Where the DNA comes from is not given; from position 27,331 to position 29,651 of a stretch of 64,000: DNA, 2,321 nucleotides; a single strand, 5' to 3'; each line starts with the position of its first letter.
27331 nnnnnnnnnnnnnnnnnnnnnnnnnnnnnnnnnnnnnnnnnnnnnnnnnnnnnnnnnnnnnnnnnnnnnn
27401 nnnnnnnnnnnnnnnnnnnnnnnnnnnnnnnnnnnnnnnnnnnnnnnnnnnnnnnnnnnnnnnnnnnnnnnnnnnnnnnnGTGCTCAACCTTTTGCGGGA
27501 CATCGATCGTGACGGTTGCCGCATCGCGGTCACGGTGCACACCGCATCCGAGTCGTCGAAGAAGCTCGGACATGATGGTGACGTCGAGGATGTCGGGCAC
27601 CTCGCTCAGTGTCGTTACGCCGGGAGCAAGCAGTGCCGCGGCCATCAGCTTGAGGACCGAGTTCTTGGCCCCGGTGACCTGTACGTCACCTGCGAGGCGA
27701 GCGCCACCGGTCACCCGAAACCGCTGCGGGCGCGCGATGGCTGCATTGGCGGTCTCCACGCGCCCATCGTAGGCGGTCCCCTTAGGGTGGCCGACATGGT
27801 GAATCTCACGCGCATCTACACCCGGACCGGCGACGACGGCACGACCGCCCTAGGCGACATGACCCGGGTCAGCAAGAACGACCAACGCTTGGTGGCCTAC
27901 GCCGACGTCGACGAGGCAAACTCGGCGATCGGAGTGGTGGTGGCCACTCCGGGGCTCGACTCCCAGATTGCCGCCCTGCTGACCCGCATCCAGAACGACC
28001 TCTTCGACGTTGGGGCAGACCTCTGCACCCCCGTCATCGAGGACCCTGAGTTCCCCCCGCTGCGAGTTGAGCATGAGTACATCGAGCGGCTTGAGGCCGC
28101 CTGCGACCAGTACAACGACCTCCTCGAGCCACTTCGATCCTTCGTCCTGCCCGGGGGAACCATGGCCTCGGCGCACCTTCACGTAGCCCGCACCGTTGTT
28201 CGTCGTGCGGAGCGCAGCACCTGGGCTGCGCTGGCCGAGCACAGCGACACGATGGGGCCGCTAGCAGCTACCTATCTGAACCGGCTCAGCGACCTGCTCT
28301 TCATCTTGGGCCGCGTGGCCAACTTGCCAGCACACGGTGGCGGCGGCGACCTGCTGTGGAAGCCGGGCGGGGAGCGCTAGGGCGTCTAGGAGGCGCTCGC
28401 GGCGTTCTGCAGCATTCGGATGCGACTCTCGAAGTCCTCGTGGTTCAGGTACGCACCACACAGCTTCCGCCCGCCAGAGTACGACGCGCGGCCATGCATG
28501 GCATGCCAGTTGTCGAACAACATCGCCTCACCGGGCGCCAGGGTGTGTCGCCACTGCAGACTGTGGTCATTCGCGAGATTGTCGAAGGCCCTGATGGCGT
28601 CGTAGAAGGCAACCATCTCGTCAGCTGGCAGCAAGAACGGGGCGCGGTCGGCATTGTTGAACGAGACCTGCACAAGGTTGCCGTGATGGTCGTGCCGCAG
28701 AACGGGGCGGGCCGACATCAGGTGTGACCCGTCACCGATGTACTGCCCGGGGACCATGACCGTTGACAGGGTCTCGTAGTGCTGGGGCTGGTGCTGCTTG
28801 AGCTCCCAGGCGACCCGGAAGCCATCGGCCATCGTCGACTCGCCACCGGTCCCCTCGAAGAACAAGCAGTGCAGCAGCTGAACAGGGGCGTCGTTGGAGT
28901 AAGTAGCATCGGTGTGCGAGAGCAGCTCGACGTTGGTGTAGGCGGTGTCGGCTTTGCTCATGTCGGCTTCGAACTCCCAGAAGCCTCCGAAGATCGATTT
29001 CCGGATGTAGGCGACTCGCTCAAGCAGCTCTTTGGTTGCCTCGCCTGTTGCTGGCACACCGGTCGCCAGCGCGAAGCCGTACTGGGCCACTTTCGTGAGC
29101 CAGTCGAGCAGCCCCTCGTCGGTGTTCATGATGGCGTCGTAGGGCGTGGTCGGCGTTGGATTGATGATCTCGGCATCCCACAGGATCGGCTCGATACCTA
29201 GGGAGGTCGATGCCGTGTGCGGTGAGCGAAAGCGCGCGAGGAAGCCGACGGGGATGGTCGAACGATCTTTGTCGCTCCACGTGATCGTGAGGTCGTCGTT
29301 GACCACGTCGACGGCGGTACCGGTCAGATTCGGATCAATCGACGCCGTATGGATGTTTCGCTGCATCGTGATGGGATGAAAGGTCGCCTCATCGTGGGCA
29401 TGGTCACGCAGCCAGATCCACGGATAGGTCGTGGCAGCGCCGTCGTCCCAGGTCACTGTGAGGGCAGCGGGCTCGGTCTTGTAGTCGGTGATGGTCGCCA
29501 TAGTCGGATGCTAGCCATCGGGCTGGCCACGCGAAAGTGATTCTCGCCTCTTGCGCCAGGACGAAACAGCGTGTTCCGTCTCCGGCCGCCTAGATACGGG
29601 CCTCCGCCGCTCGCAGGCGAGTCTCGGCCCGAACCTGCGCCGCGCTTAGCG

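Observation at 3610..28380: Unusual concentration of adenosylcobalamin-dependent acyl-CoA mutase machinery and ethylmalonyl-CoA pathway genes threaded through a housekeeping region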

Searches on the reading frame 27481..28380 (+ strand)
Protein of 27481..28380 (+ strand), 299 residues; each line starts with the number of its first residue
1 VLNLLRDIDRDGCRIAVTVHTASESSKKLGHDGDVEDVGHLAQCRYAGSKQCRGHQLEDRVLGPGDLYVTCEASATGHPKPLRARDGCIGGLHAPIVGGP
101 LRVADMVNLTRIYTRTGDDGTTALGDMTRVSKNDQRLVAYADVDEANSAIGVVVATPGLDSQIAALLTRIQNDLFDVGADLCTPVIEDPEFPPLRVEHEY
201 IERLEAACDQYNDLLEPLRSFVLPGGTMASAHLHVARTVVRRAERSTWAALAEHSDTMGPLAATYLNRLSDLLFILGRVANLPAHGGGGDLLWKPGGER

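Call 3: search_protein_families(library=ncbifam, proteins=[window:27481-28380:+])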
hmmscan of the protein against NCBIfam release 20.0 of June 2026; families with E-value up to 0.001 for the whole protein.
window:27481-28380:+ (299 aa): 1 family
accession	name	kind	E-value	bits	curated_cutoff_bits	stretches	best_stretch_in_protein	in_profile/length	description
TIGR00636.1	PduO_Nterm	equivalog_domain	1.1e-50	171.7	108.45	1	113-282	1-161/171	cob(I)yrinic acid a,c-diamide adenosyltransferase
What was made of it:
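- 27787..28380 (+): PduO-type cob(I)alamin adenosyltransferase in the atpC-murA slot. TIGR00636 at 172 bits against a cut-off of 108 (call 3).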

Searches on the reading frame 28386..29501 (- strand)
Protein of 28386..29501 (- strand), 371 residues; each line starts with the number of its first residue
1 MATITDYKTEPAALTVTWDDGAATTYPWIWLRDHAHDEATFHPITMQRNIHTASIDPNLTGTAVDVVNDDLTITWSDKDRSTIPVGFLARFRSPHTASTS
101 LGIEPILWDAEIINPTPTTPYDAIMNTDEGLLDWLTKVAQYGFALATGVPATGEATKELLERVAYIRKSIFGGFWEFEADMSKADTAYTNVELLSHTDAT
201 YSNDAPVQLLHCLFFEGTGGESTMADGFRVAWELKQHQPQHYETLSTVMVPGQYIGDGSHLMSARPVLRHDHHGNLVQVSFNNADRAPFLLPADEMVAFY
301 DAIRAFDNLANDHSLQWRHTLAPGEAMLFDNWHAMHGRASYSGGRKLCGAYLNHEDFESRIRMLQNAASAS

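Call 47: search_protein_families(library=pfam, proteins=[window:28386-29501:-], max_evalue=0.00001)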
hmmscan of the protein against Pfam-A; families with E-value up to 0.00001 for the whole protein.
window:28386-29501:- (371 aa): 2 families
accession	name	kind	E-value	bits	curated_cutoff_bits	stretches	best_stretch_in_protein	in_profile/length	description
PF02668.22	TauD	-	6.3e-37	128.4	27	1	118-351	13-267/267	Taurine catabolism dioxygenase TauD, TfdA family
PF06155.17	GBBH-like_N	-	2.8e-10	41.2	22.8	1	8-83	4-78/85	Gamma-butyrobetaine hydroxylase-like, N-terminal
